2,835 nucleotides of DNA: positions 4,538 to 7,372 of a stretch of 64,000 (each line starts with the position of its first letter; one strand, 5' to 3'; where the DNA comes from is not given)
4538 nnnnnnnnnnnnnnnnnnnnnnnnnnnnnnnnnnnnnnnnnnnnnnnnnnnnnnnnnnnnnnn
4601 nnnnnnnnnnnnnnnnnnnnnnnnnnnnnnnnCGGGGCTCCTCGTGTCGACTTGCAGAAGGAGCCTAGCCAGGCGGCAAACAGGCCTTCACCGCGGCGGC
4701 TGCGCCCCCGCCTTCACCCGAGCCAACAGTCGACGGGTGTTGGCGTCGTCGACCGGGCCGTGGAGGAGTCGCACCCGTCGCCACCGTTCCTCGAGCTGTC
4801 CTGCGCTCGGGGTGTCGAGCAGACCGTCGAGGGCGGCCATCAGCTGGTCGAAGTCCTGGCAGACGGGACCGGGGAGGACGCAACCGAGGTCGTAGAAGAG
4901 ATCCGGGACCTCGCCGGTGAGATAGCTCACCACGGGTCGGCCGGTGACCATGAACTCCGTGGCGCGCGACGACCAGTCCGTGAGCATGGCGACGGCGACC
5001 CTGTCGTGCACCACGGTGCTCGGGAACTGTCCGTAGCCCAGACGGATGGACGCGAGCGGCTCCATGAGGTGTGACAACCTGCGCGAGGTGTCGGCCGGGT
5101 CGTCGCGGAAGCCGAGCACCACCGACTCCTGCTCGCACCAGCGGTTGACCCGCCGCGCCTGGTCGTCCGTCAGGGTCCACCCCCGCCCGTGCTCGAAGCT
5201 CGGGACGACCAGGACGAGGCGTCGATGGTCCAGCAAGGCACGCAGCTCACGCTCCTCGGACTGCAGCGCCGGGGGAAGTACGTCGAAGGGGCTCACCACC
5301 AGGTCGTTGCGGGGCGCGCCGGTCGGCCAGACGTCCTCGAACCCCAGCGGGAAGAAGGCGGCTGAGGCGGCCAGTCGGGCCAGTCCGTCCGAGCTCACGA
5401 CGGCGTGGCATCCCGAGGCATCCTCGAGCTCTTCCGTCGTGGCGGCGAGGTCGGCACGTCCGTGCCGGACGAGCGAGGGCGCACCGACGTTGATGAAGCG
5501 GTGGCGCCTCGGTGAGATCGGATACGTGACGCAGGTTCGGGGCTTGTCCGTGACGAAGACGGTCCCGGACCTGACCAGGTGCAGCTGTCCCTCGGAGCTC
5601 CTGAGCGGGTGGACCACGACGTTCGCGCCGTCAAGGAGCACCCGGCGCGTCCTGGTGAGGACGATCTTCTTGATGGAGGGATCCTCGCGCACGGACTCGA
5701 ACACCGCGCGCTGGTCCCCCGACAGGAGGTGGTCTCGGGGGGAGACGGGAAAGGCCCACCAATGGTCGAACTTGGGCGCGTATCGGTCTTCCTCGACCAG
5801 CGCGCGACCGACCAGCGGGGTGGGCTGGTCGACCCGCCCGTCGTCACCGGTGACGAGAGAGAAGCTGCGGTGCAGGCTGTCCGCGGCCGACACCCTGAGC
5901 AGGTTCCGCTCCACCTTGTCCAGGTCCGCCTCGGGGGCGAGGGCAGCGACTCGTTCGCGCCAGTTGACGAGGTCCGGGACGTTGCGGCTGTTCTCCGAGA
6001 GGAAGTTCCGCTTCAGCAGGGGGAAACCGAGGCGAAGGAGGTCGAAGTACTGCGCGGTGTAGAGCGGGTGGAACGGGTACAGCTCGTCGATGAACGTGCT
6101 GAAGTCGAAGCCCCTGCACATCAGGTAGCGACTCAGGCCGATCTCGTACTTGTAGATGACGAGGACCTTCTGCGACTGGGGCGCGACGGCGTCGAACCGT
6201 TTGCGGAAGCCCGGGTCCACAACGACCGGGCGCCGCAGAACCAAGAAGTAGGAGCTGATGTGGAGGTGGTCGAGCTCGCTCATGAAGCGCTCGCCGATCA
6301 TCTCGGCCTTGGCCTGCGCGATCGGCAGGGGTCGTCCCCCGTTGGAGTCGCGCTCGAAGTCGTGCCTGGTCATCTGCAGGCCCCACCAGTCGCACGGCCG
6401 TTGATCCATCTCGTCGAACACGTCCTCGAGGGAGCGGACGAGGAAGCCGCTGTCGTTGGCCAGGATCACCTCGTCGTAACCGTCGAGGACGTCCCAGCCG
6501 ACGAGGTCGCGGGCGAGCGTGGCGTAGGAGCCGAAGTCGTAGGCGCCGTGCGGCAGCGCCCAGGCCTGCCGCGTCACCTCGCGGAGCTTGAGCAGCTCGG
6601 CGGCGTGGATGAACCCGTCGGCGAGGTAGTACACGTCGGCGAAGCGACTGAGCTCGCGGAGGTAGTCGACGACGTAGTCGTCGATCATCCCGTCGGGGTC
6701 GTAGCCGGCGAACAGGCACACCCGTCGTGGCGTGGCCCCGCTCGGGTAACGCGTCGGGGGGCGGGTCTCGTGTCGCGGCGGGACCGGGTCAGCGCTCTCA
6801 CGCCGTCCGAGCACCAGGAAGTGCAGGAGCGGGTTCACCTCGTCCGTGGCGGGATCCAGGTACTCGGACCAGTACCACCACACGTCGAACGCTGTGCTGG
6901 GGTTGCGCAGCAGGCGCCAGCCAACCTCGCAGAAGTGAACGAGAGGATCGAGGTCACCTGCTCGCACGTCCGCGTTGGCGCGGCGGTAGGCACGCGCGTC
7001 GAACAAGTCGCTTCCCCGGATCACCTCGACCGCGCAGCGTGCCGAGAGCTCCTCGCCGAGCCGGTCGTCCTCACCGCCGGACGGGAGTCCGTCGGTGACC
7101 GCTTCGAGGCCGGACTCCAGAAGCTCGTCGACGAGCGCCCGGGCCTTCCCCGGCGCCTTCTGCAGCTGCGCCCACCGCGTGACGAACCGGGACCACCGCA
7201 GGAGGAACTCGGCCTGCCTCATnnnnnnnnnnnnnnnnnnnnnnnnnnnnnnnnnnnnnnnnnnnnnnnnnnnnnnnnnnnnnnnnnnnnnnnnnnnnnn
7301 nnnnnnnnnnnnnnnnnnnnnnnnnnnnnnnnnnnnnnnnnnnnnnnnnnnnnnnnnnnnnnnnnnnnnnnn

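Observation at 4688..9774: Pair A: RgpF-like + TagF paralogs with reciprocal active-site loss and translational coupling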

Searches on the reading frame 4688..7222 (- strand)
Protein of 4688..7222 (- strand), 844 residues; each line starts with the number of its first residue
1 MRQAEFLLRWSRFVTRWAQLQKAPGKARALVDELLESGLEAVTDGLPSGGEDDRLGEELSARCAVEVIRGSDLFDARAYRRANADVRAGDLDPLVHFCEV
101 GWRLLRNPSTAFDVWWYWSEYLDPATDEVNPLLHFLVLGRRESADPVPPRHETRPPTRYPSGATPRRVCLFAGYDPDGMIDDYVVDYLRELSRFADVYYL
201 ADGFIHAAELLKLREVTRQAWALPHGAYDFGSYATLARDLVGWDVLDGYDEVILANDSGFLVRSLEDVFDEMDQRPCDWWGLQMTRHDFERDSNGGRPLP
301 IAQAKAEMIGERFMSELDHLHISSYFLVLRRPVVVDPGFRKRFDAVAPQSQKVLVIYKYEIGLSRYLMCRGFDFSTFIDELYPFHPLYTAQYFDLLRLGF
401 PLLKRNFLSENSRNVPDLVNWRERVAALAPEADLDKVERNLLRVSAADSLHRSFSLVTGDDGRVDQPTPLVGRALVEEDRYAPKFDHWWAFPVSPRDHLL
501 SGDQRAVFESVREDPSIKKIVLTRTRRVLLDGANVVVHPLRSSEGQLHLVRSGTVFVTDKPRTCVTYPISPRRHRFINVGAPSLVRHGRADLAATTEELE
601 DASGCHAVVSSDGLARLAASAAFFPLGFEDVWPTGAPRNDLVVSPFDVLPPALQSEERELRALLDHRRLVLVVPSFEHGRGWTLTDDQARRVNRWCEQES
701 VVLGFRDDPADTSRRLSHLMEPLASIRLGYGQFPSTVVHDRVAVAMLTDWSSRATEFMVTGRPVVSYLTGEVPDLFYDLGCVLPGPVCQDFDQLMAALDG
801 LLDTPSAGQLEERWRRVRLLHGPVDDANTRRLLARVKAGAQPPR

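Call 6: search_protein_families(library=pfam, proteins=[window:4688-7222:-], max_evalue=1)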
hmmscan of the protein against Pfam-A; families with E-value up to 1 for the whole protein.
window:4688-7222:- (844 aa): 3 families
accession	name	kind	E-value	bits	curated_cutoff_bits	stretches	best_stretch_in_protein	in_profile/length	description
PF05045.17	RgpF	-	3.6e-20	72.5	25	1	203-421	7-210/503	Rhamnan synthesis protein F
PF04464.20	Glyphos_transf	-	2e-08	34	22.1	1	745-830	270-358/367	CDP-Glycerol:Poly(glycerophosphate) glycerophosphotransferase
PF23430.1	DUF7117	-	0.13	12.2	28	0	807-837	181-211/232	Family of unknown function (DUF7117)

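Call 7: search_protein_families(library=ncbifam, proteins=[window:4688-7222:-], max_evalue=1)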
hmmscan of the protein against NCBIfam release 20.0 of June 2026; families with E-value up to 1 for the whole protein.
window:4688-7222:- (844 aa): 1 family
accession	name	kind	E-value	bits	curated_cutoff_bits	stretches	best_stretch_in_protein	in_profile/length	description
NF041713.1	Tar_polymTarL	equivalog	0.0048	15.6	1000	1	606-799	331-527/562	teichoic acid ribitol-phosphate polymerase TarL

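Call 14: search_solved_structures(query=window:4688-7222:-, max_evalue=1, show_alignments=2)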
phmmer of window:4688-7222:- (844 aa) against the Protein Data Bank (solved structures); distinct sequences matched with E-value up to 1: 2.
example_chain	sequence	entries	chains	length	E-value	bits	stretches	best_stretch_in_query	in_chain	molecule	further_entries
8va1_A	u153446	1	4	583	3.4e-06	28.5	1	607-800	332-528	Teichoic acid ribitol-phosphate polymerase TarL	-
8q6z_A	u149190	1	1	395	0.027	15.6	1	16-57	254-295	GymB1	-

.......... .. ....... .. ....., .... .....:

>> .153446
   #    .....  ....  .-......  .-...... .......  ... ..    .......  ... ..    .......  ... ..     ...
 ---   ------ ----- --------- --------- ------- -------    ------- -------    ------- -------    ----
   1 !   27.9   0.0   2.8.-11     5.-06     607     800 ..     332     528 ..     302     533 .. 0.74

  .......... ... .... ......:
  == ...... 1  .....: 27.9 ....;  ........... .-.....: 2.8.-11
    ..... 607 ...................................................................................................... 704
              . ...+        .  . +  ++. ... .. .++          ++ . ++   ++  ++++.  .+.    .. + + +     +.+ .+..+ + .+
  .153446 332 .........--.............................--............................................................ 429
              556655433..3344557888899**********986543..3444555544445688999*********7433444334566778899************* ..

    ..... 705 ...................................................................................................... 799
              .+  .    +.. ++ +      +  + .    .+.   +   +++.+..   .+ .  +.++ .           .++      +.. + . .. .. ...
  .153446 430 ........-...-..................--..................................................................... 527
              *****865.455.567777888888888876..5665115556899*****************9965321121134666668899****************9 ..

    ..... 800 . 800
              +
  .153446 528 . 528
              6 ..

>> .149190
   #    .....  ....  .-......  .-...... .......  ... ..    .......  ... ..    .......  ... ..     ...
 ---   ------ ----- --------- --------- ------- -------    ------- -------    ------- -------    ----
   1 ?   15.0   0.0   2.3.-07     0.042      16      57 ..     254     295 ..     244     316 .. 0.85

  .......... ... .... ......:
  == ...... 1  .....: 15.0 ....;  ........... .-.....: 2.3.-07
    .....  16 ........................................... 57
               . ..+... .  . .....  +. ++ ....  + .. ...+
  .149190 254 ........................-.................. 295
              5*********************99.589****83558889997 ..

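Call 16: find_homologous_proteins(query=window:4688-7222:-)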
Query window:4688-7222:- (844 aa): 598 proteins with E <= 0.001 among 8000 candidates; the best 120 are listed.
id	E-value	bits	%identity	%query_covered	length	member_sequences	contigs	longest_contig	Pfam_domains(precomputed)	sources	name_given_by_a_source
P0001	0.0e+0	1956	100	100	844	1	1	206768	PF05045.18,PF04464.21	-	-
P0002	0.0e+0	1208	64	99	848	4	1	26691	PF05045.18,PF04464.21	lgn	-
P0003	0.0e+0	1038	59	99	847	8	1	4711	PF05045.18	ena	-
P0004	9.7e-292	988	55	98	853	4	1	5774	PF05045.18,PF04464.21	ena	-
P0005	1.2e-272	925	53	98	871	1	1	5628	PF05045.18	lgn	-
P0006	1.5e-270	918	55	93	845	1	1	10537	PF05045.18,PF04464.21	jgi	jgi:hypothetical protein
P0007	1.5e-267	908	52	98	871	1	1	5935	PF05045.18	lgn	-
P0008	4.9e-267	906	53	99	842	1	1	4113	PF05045.18,PF04464.21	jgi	jgi:hypothetical protein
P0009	1.6e-255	868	53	93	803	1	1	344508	PF05045.18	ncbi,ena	-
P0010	5.8e-248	843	52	91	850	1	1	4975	PF05045.18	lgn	-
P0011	1.7e-247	842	51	98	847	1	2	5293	PF05045.18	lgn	-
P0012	6.8e-245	833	52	91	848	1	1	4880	PF05045.18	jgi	jgi:hypothetical protein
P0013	2.8e-243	828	48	99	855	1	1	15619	PF05045.18,PF04464.21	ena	-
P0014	6.9e-243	827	47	99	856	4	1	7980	PF05045.18,PF04464.21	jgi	-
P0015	1.2e-242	826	47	97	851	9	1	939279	PF05045.18,PF04464.21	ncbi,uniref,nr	ncbi:CDP-glycerol glycerophosphotransferase family protein [Aeromicrobium duanguangcaii]|uniref:CDP-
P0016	1.5e-242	825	50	92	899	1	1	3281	PF05045.18,PF04464.21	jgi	jgi:CDP-glycerol glycerophosphotransferase (TagB/SpsB family)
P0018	1.5e-241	822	48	99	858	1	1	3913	PF05045.18,PF04464.21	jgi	jgi:CDP-glycerol glycerophosphotransferase (TagB/SpsB family)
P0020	9.5e-241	819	48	100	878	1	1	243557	PF05045.18,PF04464.21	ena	-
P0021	3.5e-240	818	48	99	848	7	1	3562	PF05045.18,PF04464.21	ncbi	-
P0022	1.1e-239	816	48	94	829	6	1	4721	PF05045.18,PF04464.21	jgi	jgi:CDP-glycerol glycerophosphotransferase (TagB/SpsB family)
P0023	1.6e-239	815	47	99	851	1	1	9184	PF05045.18,PF04464.21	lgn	-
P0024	2.6e-239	815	47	99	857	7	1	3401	PF05045.18,PF04464.21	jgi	-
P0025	3.1e-239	814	47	99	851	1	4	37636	PF05045.18,PF04464.21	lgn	-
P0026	4.2e-239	814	47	100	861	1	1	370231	PF05045.18,PF04464.21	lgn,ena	-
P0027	7.3e-239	813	46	99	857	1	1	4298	PF05045.18,PF04464.21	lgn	-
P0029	9.2e-238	810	48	99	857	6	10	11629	PF05045.18,PF04464.21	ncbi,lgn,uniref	ncbi:MAG TPA: CDP-glycerol glycerophosphotransferase family protein [Nocardioides sp.]|uniref:CDP-gl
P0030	1.7e-237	809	46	99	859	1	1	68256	PF05045.18,PF04464.21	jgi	jgi:CDP-glycerol glycerophosphotransferase (TagB/SpsB family)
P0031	2.0e-237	808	49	99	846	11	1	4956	PF05045.18,PF04464.21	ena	-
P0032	2.9e-237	808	47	99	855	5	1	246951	PF05045.18,PF04464.21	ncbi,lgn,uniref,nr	ncbi:CDP-glycerol glycerophosphotransferase, TagB/SpsB family [Nocardioides terrae]|uniref:CDP-glyce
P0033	3.0e-237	808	46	96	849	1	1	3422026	PF05045.18,PF04464.21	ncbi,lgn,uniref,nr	ncbi:CDP-glycerol glycerophosphotransferase family protein [Aeromicrobium choanae]|uniref:CDP-glycer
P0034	3.6e-237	808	47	99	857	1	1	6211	PF05045.18,PF04464.21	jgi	jgi:CDP-glycerol glycerophosphotransferase (TagB/SpsB family)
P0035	4.6e-237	807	48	96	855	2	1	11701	PF05045.18,PF04464.21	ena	-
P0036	7.8e-237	807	47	99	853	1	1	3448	PF05045.18,PF04464.21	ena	-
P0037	8.5e-237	806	47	99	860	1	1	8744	PF05045.18,PF04464.21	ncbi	-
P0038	2.6e-236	805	47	99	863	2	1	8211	PF05045.18,PF04464.21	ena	-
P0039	3.3e-236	804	47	99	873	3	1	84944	PF05045.18,PF04464.21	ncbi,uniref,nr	ncbi:CDP-glycerol glycerophosphotransferase family protein [Nocardioides agariphilus]|uniref:CDP-gly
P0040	3.2e-235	801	47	99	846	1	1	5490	PF05045.18,PF04464.21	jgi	jgi:hypothetical protein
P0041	8.8e-235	800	46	100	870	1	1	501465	PF05045.18,PF04464.21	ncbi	ncbi:hypothetical protein GCM10027020_02060 [Nocardioides salsibiostraticola]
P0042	2.1e-234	799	49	92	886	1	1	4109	PF05045.18,PF04464.21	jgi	jgi:CDP-glycerol glycerophosphotransferase (TagB/SpsB family)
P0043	9.1e-234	796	47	99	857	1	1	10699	PF05045.18,PF04464.21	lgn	-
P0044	1.4e-233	796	48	92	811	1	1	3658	PF05045.18,PF04464.21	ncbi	-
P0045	3.2e-233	795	47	99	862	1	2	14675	PF05045.18,PF04464.21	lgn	-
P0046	3.5e-233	794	46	99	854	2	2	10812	PF05045.18,PF04464.21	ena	-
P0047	1.5e-232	792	47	99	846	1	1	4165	PF05045.18,PF04464.21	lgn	-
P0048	2.2e-232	792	47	99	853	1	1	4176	PF05045.18,PF04464.21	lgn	-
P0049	4.0e-232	791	46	99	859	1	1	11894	PF05045.18,PF04464.21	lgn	-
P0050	4.5e-232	791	46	100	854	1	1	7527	PF05045.18,PF04464.21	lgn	-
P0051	6.3e-232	790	47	99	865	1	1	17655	PF05045.18,PF04464.21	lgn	-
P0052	9.1e-232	790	46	99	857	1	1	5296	PF05045.18,PF04464.21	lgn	-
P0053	1.2e-231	789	45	100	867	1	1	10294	PF05045.18,PF04464.21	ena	-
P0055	7.1e-231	787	47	99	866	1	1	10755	PF05045.18,PF04464.21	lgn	-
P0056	5.8e-230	784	45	99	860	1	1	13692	PF05045.18,PF04464.21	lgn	-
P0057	1.6e-229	782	45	99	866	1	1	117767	PF05045.18,PF04464.21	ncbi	ncbi:MAG: CDP-glycerol glycerophosphotransferase family protein [Luteimonas sp.]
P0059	1.9e-229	782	46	99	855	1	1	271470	PF05045.18,PF04464.21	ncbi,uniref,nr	ncbi:CDP-glycerol glycerophosphotransferase family protein [Aeromicrobium wangtongii]|uniref:CDP-gly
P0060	3.2e-229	781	46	99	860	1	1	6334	PF05045.18,PF04464.21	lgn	-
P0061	3.8e-229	781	45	99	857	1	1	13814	PF05045.18,PF04464.21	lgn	-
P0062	5.2e-229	781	47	99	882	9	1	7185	PF05045.18,PF04464.21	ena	-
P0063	7.4e-229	780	47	94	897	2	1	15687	PF05045.18,PF04464.21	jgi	jgi:CDP-glycerol glycerophosphotransferase (TagB/SpsB family)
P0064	3.5e-228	778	47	99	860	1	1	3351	PF05045.18,PF04464.21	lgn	-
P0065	1.3e-227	776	45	99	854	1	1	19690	PF05045.18,PF04464.21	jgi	jgi:CDP-glycerol glycerophosphotransferase (TagB/SpsB family)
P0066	2.9e-227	775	46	99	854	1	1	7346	PF05045.18,PF04464.21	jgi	jgi:hypothetical protein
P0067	4.5e-227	774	44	99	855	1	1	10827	PF05045.18,PF04464.21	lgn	-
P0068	7.6e-227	773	44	99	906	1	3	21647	PF05045.18,PF04464.21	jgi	jgi:CDP-glycerol glycerophosphotransferase (TagB/SpsB family)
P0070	1.6e-226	772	46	99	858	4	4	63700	PF05045.18,PF04464.21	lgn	-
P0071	1.9e-226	772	47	99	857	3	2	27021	PF05045.18,PF04464.21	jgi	jgi:CDP-glycerol glycerophosphotransferase (TagB/SpsB family)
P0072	2.2e-226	772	45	99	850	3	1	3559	PF05045.18,PF04464.21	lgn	-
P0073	1.7e-225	769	45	99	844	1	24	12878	PF05045.18,PF04464.21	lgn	-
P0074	3.8e-225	768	46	98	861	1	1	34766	PF05045.18,PF04464.21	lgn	-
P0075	6.2e-225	767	44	95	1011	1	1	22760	PF05045.18,PF04464.21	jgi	jgi:CDP-glycerol glycerophosphotransferase (TagB/SpsB family)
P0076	2.1e-224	765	46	93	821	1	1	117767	PF05045.18,PF04464.21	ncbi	ncbi:MAG: CDP-glycerol glycerophosphotransferase family protein [Luteimonas sp.]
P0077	2.7e-224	765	46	96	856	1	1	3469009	PF05045.18,PF04464.21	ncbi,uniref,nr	ncbi:CDP-glycerol glycerophosphotransferase family protein [Nocardioides sp. Kera G14]|uniref:CDP-gl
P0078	2.9e-224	765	46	99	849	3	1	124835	PF05045.18,PF04464.21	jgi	jgi:CDP-glycerol glycerophosphotransferase (TagB/SpsB family)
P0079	3.9e-224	764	44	92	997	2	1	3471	PF05045.18,PF04464.21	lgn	-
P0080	6.4e-224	764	46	99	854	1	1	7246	PF05045.18,PF04464.21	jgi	jgi:CDP-glycerol glycerophosphotransferase (TagB/SpsB family)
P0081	7.7e-224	764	46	99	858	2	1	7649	PF05045.18,PF04464.21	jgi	jgi:CDP-glycerol glycerophosphotransferase (TagB/SpsB family)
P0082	8.1e-224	763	45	99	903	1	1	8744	PF05045.18,PF04464.21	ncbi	-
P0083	1.2e-223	763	45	99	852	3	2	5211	PF05045.18,PF04464.21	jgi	jgi:CDP-glycerol glycerophosphotransferase (TagB/SpsB family)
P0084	1.4e-223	763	46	99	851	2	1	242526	PF05045.18,PF04464.21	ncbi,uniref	ncbi:CDP-glycerol glycerophosphotransferase family protein [Nocardioides sp. GXZ039]|uniref:CDP-glyc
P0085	1.4e-223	763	42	96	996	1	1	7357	PF05045.18,PF04464.21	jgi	-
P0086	2.4e-223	762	47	99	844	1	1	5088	PF05045.18,PF04464.21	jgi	jgi:hypothetical protein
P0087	3.2e-223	762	42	95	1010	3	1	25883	PF05045.18,PF04464.21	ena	-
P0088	5.7e-223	761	44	99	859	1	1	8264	PF05045.18,PF04464.21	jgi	jgi:CDP-glycerol glycerophosphotransferase (TagB/SpsB family)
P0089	1.2e-222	760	44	99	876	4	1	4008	PF05045.18,PF04464.21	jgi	jgi:CDP-glycerol glycerophosphotransferase (TagB/SpsB family)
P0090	1.3e-222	759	47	92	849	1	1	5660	PF05045.18,PF04464.21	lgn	-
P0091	2.3e-222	759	43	91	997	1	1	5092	PF05045.18,PF04464.21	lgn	-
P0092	7.4e-222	757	44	99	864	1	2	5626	PF05045.18,PF04464.21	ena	-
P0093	1.4e-221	756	44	95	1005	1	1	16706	PF05045.18,PF04464.21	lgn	-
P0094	2.1e-221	755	45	97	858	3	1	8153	PF05045.18,PF04464.21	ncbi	-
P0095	5.3e-221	754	45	99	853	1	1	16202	PF05045.18,PF04464.21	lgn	-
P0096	6.4e-221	754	45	95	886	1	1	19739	PF05045.18,PF04464.21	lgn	-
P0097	9.8e-221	753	44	99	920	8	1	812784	PF05045.18,PF04464.21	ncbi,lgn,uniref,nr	ncbi:CDP-glycerol glycerophosphotransferase family protein [Luteimonas mephitis]|uniref:CDP-glycerol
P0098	1.4e-220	753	46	92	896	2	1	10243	PF05045.18,PF04464.21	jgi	-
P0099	3.6e-220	751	43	91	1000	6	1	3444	PF05045.18,PF04464.21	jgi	jgi:CDP-glycerol glycerophosphotransferase (TagB/SpsB family)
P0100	3.7e-220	751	46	92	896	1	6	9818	PF05045.18,PF04464.21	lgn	-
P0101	5.0e-220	751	45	99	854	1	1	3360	PF05045.18,PF04464.21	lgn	-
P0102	6.9e-220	750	44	96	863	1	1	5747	PF05045.18,PF04464.21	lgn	-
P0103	6.9e-220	750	43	92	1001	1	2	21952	PF05045.18,PF04464.21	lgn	-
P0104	7.5e-220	750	47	89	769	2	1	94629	PF05045.18,PF04464.21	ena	-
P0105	2.4e-219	749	47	92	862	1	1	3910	PF05045.18,PF04464.21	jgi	jgi:CDP-glycerol glycerophosphotransferase (TagB/SpsB family)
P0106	2.5e-219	749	42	97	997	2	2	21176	PF05045.18,PF04464.21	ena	-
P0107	2.5e-219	749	42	95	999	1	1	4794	PF05045.18,PF04464.21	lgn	-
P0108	1.2e-218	746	44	94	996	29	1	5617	PF05045.18,PF04464.21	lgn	-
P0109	1.2e-218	746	44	91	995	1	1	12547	PF05045.18,PF04464.21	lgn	-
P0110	3.0e-218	745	42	95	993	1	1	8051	PF05045.18,PF04464.21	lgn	-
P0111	3.1e-218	745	44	99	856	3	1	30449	PF05045.18,PF04464.21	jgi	jgi:CDP-glycerol glycerophosphotransferase (TagB/SpsB family)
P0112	4.9e-218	744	45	94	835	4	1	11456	PF05045.18,PF04464.21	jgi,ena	-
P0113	6.6e-218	744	43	95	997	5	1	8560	PF05045.18,PF04464.21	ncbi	-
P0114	7.4e-218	744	46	92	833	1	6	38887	PF05045.18,PF04464.21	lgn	-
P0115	7.9e-218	744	44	99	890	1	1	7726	PF05045.18,PF04464.21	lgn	-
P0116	9.5e-218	743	43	91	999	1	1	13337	PF05045.18,PF04464.21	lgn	-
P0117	1.5e-217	743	44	99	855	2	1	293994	PF05045.18,PF04464.21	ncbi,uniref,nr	ncbi:hypothetical protein GEV27_17335 [Aeromicrobium sp. S22]|uniref:CDP-glycerol glycerophosphotran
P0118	2.6e-217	742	44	99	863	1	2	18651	PF05045.18,PF04464.21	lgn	-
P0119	3.3e-217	742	47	93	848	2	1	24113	PF05045.18,PF04464.21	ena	-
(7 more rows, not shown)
